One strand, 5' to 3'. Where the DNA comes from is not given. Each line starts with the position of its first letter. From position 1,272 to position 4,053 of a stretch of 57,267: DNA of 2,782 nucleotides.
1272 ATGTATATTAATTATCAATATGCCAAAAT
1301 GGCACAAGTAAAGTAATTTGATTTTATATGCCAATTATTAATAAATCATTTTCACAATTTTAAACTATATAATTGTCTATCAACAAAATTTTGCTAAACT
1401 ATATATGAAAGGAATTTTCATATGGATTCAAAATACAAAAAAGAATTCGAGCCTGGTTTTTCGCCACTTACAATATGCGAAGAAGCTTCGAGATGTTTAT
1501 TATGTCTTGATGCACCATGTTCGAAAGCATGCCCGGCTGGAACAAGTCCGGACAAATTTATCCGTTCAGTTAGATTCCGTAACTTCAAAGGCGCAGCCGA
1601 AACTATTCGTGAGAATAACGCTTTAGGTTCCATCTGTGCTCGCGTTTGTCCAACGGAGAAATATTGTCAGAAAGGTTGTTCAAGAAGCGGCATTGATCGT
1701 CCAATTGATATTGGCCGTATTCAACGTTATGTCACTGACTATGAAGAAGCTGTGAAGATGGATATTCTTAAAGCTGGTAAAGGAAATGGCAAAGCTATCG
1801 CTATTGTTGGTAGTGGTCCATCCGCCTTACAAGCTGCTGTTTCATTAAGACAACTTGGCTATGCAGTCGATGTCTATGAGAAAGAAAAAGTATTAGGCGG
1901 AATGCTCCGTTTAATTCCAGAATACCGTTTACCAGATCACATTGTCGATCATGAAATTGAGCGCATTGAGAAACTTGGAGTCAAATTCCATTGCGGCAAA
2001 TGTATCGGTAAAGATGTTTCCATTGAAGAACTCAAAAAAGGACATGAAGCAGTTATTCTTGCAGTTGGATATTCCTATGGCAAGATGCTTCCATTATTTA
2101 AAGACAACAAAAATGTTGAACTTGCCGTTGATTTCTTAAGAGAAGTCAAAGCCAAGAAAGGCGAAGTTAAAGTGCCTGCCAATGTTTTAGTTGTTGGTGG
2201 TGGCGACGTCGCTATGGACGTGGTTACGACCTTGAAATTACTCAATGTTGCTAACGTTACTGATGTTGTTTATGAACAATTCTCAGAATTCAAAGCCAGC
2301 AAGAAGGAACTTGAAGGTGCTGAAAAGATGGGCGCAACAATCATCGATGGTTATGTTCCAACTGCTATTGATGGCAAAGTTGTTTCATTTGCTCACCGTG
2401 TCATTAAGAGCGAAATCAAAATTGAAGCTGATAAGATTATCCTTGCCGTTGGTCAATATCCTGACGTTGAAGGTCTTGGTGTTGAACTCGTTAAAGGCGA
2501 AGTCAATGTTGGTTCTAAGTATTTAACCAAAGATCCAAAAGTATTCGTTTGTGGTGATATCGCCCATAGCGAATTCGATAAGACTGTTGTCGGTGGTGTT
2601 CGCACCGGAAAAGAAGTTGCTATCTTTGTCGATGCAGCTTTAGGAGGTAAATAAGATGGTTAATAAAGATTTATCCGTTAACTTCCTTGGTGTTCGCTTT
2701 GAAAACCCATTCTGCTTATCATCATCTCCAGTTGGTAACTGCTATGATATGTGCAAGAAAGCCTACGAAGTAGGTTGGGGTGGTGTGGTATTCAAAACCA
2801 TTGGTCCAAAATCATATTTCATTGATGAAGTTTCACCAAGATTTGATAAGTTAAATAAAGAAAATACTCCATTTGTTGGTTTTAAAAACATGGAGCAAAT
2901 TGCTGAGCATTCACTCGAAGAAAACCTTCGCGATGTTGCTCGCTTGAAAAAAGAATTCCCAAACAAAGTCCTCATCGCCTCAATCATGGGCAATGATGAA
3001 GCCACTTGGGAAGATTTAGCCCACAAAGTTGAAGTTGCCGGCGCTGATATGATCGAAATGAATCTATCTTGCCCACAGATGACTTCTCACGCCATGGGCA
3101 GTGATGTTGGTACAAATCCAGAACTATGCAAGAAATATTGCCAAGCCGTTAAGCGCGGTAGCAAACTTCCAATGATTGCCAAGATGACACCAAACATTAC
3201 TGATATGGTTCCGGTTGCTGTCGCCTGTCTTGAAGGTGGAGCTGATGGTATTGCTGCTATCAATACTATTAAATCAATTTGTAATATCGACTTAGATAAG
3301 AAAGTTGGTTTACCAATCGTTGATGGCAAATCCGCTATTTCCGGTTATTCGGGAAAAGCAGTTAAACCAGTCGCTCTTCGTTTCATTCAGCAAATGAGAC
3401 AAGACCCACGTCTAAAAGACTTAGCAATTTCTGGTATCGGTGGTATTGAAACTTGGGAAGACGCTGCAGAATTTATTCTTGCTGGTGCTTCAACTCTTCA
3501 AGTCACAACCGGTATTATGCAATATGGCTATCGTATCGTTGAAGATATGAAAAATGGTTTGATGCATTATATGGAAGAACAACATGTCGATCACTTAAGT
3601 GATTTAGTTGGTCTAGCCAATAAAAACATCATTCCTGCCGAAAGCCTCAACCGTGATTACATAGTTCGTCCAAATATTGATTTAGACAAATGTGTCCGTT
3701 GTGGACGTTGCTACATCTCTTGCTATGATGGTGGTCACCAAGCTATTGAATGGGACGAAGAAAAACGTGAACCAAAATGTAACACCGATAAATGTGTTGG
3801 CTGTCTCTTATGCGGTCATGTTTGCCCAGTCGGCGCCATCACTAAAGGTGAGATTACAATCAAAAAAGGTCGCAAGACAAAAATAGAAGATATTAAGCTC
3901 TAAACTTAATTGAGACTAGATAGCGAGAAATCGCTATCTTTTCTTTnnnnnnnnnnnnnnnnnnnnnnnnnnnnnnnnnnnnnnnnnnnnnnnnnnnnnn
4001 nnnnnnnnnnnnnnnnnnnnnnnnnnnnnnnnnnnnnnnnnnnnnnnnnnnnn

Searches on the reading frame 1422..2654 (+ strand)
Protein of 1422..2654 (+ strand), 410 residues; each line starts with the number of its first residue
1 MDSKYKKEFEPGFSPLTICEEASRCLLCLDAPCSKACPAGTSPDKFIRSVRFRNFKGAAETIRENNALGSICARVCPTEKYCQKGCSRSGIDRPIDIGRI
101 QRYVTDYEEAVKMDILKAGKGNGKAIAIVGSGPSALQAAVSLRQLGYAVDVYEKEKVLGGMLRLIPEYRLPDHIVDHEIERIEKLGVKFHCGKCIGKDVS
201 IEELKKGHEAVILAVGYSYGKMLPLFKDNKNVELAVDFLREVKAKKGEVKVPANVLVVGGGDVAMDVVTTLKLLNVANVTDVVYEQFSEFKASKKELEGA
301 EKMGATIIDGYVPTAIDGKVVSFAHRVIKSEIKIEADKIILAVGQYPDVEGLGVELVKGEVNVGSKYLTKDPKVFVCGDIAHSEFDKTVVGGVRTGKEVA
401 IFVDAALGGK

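Call 13: search_protein_families(library=ncbifam, max_evalue=1e-25, proteins=[window:1422-2654:+])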
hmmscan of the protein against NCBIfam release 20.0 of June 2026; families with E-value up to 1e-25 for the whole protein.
window:1422-2654:+ (410 aa): 14 families
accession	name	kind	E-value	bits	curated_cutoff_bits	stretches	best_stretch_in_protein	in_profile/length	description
NF009410.0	PRK12771.1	subfamily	3.2e-81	273.6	516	1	30-409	47-447/566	NAD(P)-binding protein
NF009414.0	PRK12778.1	equivalog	1.3e-64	218.8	1103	1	6-307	312-625/752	bifunctional dihydroorotate dehydrogenase B NAD binding subunit/NADPH-dependent glutamate synthase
NF010590.0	PRK13984.1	equivalog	5.1e-62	209.9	946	1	8-407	175-606/611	putative oxidoreductase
NF009454.0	PRK12814.1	equivalog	2.3e-59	201.4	916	1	30-317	101-388/657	putative NADPH-dependent glutamate synthase small subunit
TIGR01316.1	gltA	equivalog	6.7e-59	199.9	471.75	1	4-307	7-326/449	NADPH-dependent glutamate synthase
NF009413.0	PRK12775.1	equivalog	1.2e-50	172.4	1895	1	7-306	315-625/1006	putative trifunctional 2-polyprenylphenol hydroxylase/glutamate synthase subunit beta/ferritin domain-containing protein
TIGR03315.1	Se_ygfK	equivalog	5.5e-48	163.1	835.3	1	28-400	442-832/1012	putative selenate reductase subunit YgfK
TIGR01318.1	gltD_gamma_fam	subfamily_domain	7.3e-46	156.7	482.95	1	13-309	30-339/467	glutamate synthase, small subunit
TIGR01317.1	GOGAT_sm_gam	subfamily_domain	1.2e-40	139.9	447.7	1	7-281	26-312/485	glutamate synthase small subunit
NF009408.0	PRK12769.1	equivalog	2.2e-37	128.5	1003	1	11-309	213-525/659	formate-dependent uric acid utilization protein AegA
NF009451.0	PRK12809.1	equivalog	3.8e-36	124.6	1154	1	9-305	194-504/639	formate-dependent uric acid utilization protein YgfT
NF045663.1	diclust_near_Sec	equivalog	6.7e-34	117.1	530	1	23-217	10-199/759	pyridine nucleotide-disulfide oxidoreductase/dicluster-binding protein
NF009415.0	PRK12779.1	equivalog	1.5e-33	115.8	1519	1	49-308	226-502/944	putative bifunctional glutamate synthase subunit beta/2-polyprenylphenol hydroxylase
NF009409.0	PRK12770.1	subfamily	2e-33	116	343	1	121-405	16-352/360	putative glutamate synthase subunit beta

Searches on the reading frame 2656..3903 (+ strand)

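Call 13: search_protein_families(library=ncbifam, max_evalue=1e-25, proteins=[window:2656-3903:+])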
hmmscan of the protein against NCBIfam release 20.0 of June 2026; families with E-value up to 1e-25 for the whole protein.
window:2656-3903:+ (415 aa): 5 families
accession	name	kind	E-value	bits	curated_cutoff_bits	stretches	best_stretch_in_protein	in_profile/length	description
NF006183.0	PRK08318.1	equivalog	1e-187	624.1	335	1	4-404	2-404/422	NAD-dependent dihydropyrimidine dehydrogenase subunit PreA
TIGR01037.2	pyrD_sub1_fam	subfamily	4.8e-63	213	270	1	6-321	1-299/300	dihydroorotate dehydrogenase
NF005574.0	PRK07259.1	equivalog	6.7e-61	205.8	269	1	4-322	3-303/304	dihydroorotate dehydrogenase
NF041011.1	dihydoor_dh_Arch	equivalog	2e-43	148.6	330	1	10-323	3-289/289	dihydroorotate dehydrogenase PyrD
NF005741.0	PRK07565.1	subfamily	5.9e-33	114.4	303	1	5-329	3-314/335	dihydroorotate dehydrogenase-like protein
